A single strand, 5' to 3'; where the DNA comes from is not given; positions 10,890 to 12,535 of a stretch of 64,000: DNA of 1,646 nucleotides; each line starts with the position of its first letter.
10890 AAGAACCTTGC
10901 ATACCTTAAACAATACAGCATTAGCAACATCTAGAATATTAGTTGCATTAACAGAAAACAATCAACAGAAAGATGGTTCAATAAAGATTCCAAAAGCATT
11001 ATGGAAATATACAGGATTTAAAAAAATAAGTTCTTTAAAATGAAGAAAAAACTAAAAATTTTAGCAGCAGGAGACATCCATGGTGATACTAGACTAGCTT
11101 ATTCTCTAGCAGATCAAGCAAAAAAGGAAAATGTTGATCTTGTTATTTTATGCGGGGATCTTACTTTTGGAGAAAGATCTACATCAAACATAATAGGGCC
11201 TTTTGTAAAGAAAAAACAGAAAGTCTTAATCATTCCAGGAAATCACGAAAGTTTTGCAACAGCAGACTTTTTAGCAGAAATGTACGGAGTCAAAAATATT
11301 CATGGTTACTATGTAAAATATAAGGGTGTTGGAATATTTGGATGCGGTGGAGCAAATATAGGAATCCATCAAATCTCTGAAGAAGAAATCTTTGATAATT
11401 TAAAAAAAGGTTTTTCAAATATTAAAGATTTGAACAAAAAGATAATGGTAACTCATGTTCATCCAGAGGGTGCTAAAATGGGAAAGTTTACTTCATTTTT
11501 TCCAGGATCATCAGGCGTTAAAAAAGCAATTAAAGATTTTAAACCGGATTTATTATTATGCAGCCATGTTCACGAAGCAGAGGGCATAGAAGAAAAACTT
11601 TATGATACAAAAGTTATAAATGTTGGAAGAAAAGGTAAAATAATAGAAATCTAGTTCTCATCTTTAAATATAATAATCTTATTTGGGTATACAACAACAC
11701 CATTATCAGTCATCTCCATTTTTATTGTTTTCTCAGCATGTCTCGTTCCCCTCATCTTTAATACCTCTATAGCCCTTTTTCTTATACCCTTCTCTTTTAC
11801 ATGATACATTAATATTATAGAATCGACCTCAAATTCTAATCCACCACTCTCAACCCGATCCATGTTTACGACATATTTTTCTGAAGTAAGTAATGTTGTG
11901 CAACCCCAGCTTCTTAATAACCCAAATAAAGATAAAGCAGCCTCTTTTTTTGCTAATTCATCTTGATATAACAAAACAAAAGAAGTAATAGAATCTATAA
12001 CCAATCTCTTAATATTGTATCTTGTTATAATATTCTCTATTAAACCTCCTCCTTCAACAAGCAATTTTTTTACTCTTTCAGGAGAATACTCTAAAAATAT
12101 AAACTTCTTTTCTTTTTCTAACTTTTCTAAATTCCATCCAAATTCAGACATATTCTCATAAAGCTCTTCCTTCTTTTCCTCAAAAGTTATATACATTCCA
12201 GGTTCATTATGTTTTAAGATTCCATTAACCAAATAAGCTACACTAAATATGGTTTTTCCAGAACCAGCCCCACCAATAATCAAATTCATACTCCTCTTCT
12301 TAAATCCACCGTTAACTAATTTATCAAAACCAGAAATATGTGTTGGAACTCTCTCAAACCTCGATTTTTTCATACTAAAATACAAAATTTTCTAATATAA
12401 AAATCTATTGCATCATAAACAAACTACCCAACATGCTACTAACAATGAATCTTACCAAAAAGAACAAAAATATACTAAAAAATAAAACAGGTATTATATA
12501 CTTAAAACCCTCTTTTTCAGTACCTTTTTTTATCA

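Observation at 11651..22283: Tad/Epd-like type IV pilus or archaellum-related locus with divergent pilin operon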

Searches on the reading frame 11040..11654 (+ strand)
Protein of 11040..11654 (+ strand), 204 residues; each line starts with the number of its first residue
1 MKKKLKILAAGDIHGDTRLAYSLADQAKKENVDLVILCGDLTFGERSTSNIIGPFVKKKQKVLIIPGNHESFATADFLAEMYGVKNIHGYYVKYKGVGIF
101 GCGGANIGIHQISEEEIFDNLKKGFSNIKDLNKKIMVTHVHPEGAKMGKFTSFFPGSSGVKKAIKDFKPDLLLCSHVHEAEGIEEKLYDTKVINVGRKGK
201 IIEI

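Call 12: search_protein_families(library=pfam, proteins=[window:11040-11654:+], max_evalue=0.01)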
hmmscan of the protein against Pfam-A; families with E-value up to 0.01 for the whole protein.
window:11040-11654:+ (204 aa): 3 families
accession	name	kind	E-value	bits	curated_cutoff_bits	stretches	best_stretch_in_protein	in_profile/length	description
PF00149.33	Metallophos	-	6.6e-17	63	21.5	1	5-179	1-190/191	Calcineurin-like phosphoesterase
PF12850.12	Metallophos_2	-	1.5e-10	41.7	27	1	6-197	2-134/154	Calcineurin-like phosphoesterase superfamily domain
PF14582.11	Metallophos_3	-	1e-09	38.6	28.2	2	61-196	91-237/259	Metallophosphoesterase, calcineurin superfamily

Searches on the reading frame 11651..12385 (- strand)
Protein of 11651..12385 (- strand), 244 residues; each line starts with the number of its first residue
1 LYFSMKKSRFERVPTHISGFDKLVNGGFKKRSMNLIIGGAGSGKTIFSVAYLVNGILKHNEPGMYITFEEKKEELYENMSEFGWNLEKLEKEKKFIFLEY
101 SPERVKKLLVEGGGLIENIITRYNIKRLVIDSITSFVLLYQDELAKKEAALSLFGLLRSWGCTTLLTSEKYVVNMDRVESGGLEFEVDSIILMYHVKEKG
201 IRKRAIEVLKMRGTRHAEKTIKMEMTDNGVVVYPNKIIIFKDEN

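Call 3: search_protein_families(library=pfam, proteins=[window:11651-12385:-], max_evalue=0.1)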
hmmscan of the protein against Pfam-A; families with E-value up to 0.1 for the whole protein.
window:11651-12385:- (244 aa): 7 families
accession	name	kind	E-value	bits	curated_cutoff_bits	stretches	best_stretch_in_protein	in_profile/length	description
PF06745.19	ATPase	-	2.9e-59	200.7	26.6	1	13-236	1-230/231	KaiC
PF03796.21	DnaB_C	-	0.00013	21.9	27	1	13-79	2-67/255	DnaB-like helicase C terminal domain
PF13481.12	AAA_25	-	0.00042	20.4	27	1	8-167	10-187/195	AAA domain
PF07088.17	GvpD_P-loop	-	0.015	15.7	24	1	35-116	14-79/189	GvpD gas vesicle protein, P-loop domain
PF02562.22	PhoH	-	0.07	13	27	0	29-57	17-45/205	PhoH-like protein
PF00580.27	UvrD-helicase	-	0.078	13.1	23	1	31-71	13-56/271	UvrD/REP helicase N-terminal domain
PF13245.12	AAA_19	-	0.099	13.3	25.1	0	30-60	10-39/134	AAA domain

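Call 8: search_protein_families(library=ncbifam, proteins=[window:11651-12385:-], max_evalue=0.1)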
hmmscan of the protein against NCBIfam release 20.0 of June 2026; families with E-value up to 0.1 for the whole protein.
window:11651-12385:- (244 aa): 17 families
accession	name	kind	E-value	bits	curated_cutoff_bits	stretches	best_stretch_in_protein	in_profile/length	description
NF006799.0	PRK09302.1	equivalog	1e-50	172.8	408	1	5-234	5-240/515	circadian clock protein KaiC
TIGR03880.1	KaiC_arch_3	hypoth_equivalog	7.3e-42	143.4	249.45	1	17-235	2-220/224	KaiC domain-containing protein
TIGR02655.1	circ_KaiC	equivalog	4.8e-40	137.6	546.25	1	12-235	2-231/484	circadian clock protein KaiC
TIGR03877.1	thermo_KaiC_1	hypoth_equivalog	1.5e-38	132.7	307.25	1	11-237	2-237/238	KaiC domain-containing protein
TIGR03881.1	KaiC_arch_4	hypoth_equivalog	1.6e-27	96.7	247.8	1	11-232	1-228/231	KaiC domain-containing protein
NF052589.1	ArlH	equivalog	6.1e-12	45.7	215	1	20-232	9-223/229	archaellum protein ArlH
NF004723.0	PRK06067.1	subfamily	1.9e-09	37.4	194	1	7-221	10-223/243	flagellar accessory protein FlaH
TIGR03878.1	thermo_KaiC_2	hypoth_equivalog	1.1e-08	34.8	232.2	1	26-173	31-178/259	KaiC domain-containing protein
NF003301.0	PRK04301.1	equivalog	1.5e-05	24.4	259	1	6-136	76-209/316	DNA repair and recombination protein RadA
NF006320.0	PRK08533.1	equivalog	5.6e-05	22.9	215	1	20-143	13-136/230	flagellar accessory protein FlaH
TIGR02236.1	recomb_radA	equivalog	0.00039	19.9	361.15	1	6-135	71-204/311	DNA repair and recombination protein RadA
TIGR00665.1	DnaB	equivalog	0.0016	17.4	385.25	1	6-79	171-243/435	replicative DNA helicase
NF004629.0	PRK05973.1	equivalog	0.0032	16.5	156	1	28-92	61-124/237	DNA helicase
NF005378.0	PRK06921.1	subfamily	0.0043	16.2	207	1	30-92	117-178/266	hypothetical protein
TIGR00416.1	sms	equivalog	0.0076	15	403.05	1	6-134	69-180/454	DNA repair protein RadA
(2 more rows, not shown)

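Call 9: search_solved_structures(query=window:11651-12385:-, max_evalue=0.001)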
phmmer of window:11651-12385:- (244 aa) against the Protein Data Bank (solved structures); distinct sequences matched with E-value up to 0.001: 45.
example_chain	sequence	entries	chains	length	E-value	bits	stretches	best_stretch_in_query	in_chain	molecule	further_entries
8zn5_B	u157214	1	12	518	6.5e-63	215.7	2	10-238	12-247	KaiC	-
8zn6_F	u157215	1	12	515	2.1e-57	197.7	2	9-234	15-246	KaiC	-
8jon_A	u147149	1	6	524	3.7e-57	196.9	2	7-234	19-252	Circadian clock oscillator protein KaiC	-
7s65_A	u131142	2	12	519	4.3e-57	196.7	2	11-234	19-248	Circadian clock protein kinase KaiC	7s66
7x1z_A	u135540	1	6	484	5.4e-57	196.4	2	12-234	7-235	Circadian clock oscillator protein KaiC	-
3s1a_A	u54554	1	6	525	6.2e-57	196.1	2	11-234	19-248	Circadian clock protein kinase kaiC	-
9ofh_A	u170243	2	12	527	6.3e-57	196.1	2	11-234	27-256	Circadian clock oscillator protein KaiC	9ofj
3k09_A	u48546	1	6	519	1.1e-56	195.4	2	11-234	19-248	Circadian clock protein kinase kaiC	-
4ijm_A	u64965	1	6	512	1.5e-56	194.9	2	12-234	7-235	Circadian clock protein kinase KaiC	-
7dyk_A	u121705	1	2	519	1.5e-56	194.9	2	11-234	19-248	Circadian clock protein kinase KaiC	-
3k0e_A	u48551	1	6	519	1.6e-56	194.8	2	11-234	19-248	Circadian clock protein kinase KaiC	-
3k0f_A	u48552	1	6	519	2e-56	194.5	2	11-234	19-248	Circadian clock protein kinase KaiC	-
3jzm_A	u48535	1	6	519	2e-56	194.5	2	11-234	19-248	Circadian clock protein kinase kaiC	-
1u9i_A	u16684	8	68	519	2e-56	194.5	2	11-234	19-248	KaiC | Circadian clock protein kinase kaiC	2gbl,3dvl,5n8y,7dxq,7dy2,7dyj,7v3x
8wve_A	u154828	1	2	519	2.1e-56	194.4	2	11-234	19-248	Circadian clock oscillator protein KaiC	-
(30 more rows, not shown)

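Call 72: search_solved_structures(query=window:11651-12385:-, max_evalue=1e-50, show_alignments=4)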
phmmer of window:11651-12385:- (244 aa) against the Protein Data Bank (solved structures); distinct sequences matched with E-value up to 1e-50: 28.
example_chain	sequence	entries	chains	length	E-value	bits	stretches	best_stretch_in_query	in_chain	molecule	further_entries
8zn5_B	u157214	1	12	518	6.5e-63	215.7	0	10-238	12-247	KaiC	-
8zn6_F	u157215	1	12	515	2.1e-57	197.7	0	9-234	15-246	KaiC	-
8jon_A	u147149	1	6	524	3.7e-57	196.9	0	7-234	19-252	Circadian clock oscillator protein KaiC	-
7s65_A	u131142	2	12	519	4.3e-57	196.7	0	11-234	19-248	Circadian clock protein kinase KaiC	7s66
7x1z_A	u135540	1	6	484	5.4e-57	196.4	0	12-234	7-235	Circadian clock oscillator protein KaiC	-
3s1a_A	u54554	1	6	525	6.2e-57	196.1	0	11-234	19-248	Circadian clock protein kinase kaiC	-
9ofh_A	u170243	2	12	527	6.3e-57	196.1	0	11-234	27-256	Circadian clock oscillator protein KaiC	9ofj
3k09_A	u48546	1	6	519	1.1e-56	195.4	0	11-234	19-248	Circadian clock protein kinase kaiC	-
4ijm_A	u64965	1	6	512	1.5e-56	194.9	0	12-234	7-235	Circadian clock protein kinase KaiC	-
7dyk_A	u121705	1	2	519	1.5e-56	194.9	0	11-234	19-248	Circadian clock protein kinase KaiC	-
3k0e_A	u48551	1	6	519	1.6e-56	194.8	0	11-234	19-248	Circadian clock protein kinase KaiC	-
3k0f_A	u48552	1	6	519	2e-56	194.5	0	11-234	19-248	Circadian clock protein kinase KaiC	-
3jzm_A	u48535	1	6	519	2e-56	194.5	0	11-234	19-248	Circadian clock protein kinase kaiC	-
1u9i_A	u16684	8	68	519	2e-56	194.5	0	11-234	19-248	KaiC | Circadian clock protein kinase kaiC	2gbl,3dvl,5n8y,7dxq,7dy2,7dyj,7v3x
8wve_A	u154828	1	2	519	2.1e-56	194.4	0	11-234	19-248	Circadian clock oscillator protein KaiC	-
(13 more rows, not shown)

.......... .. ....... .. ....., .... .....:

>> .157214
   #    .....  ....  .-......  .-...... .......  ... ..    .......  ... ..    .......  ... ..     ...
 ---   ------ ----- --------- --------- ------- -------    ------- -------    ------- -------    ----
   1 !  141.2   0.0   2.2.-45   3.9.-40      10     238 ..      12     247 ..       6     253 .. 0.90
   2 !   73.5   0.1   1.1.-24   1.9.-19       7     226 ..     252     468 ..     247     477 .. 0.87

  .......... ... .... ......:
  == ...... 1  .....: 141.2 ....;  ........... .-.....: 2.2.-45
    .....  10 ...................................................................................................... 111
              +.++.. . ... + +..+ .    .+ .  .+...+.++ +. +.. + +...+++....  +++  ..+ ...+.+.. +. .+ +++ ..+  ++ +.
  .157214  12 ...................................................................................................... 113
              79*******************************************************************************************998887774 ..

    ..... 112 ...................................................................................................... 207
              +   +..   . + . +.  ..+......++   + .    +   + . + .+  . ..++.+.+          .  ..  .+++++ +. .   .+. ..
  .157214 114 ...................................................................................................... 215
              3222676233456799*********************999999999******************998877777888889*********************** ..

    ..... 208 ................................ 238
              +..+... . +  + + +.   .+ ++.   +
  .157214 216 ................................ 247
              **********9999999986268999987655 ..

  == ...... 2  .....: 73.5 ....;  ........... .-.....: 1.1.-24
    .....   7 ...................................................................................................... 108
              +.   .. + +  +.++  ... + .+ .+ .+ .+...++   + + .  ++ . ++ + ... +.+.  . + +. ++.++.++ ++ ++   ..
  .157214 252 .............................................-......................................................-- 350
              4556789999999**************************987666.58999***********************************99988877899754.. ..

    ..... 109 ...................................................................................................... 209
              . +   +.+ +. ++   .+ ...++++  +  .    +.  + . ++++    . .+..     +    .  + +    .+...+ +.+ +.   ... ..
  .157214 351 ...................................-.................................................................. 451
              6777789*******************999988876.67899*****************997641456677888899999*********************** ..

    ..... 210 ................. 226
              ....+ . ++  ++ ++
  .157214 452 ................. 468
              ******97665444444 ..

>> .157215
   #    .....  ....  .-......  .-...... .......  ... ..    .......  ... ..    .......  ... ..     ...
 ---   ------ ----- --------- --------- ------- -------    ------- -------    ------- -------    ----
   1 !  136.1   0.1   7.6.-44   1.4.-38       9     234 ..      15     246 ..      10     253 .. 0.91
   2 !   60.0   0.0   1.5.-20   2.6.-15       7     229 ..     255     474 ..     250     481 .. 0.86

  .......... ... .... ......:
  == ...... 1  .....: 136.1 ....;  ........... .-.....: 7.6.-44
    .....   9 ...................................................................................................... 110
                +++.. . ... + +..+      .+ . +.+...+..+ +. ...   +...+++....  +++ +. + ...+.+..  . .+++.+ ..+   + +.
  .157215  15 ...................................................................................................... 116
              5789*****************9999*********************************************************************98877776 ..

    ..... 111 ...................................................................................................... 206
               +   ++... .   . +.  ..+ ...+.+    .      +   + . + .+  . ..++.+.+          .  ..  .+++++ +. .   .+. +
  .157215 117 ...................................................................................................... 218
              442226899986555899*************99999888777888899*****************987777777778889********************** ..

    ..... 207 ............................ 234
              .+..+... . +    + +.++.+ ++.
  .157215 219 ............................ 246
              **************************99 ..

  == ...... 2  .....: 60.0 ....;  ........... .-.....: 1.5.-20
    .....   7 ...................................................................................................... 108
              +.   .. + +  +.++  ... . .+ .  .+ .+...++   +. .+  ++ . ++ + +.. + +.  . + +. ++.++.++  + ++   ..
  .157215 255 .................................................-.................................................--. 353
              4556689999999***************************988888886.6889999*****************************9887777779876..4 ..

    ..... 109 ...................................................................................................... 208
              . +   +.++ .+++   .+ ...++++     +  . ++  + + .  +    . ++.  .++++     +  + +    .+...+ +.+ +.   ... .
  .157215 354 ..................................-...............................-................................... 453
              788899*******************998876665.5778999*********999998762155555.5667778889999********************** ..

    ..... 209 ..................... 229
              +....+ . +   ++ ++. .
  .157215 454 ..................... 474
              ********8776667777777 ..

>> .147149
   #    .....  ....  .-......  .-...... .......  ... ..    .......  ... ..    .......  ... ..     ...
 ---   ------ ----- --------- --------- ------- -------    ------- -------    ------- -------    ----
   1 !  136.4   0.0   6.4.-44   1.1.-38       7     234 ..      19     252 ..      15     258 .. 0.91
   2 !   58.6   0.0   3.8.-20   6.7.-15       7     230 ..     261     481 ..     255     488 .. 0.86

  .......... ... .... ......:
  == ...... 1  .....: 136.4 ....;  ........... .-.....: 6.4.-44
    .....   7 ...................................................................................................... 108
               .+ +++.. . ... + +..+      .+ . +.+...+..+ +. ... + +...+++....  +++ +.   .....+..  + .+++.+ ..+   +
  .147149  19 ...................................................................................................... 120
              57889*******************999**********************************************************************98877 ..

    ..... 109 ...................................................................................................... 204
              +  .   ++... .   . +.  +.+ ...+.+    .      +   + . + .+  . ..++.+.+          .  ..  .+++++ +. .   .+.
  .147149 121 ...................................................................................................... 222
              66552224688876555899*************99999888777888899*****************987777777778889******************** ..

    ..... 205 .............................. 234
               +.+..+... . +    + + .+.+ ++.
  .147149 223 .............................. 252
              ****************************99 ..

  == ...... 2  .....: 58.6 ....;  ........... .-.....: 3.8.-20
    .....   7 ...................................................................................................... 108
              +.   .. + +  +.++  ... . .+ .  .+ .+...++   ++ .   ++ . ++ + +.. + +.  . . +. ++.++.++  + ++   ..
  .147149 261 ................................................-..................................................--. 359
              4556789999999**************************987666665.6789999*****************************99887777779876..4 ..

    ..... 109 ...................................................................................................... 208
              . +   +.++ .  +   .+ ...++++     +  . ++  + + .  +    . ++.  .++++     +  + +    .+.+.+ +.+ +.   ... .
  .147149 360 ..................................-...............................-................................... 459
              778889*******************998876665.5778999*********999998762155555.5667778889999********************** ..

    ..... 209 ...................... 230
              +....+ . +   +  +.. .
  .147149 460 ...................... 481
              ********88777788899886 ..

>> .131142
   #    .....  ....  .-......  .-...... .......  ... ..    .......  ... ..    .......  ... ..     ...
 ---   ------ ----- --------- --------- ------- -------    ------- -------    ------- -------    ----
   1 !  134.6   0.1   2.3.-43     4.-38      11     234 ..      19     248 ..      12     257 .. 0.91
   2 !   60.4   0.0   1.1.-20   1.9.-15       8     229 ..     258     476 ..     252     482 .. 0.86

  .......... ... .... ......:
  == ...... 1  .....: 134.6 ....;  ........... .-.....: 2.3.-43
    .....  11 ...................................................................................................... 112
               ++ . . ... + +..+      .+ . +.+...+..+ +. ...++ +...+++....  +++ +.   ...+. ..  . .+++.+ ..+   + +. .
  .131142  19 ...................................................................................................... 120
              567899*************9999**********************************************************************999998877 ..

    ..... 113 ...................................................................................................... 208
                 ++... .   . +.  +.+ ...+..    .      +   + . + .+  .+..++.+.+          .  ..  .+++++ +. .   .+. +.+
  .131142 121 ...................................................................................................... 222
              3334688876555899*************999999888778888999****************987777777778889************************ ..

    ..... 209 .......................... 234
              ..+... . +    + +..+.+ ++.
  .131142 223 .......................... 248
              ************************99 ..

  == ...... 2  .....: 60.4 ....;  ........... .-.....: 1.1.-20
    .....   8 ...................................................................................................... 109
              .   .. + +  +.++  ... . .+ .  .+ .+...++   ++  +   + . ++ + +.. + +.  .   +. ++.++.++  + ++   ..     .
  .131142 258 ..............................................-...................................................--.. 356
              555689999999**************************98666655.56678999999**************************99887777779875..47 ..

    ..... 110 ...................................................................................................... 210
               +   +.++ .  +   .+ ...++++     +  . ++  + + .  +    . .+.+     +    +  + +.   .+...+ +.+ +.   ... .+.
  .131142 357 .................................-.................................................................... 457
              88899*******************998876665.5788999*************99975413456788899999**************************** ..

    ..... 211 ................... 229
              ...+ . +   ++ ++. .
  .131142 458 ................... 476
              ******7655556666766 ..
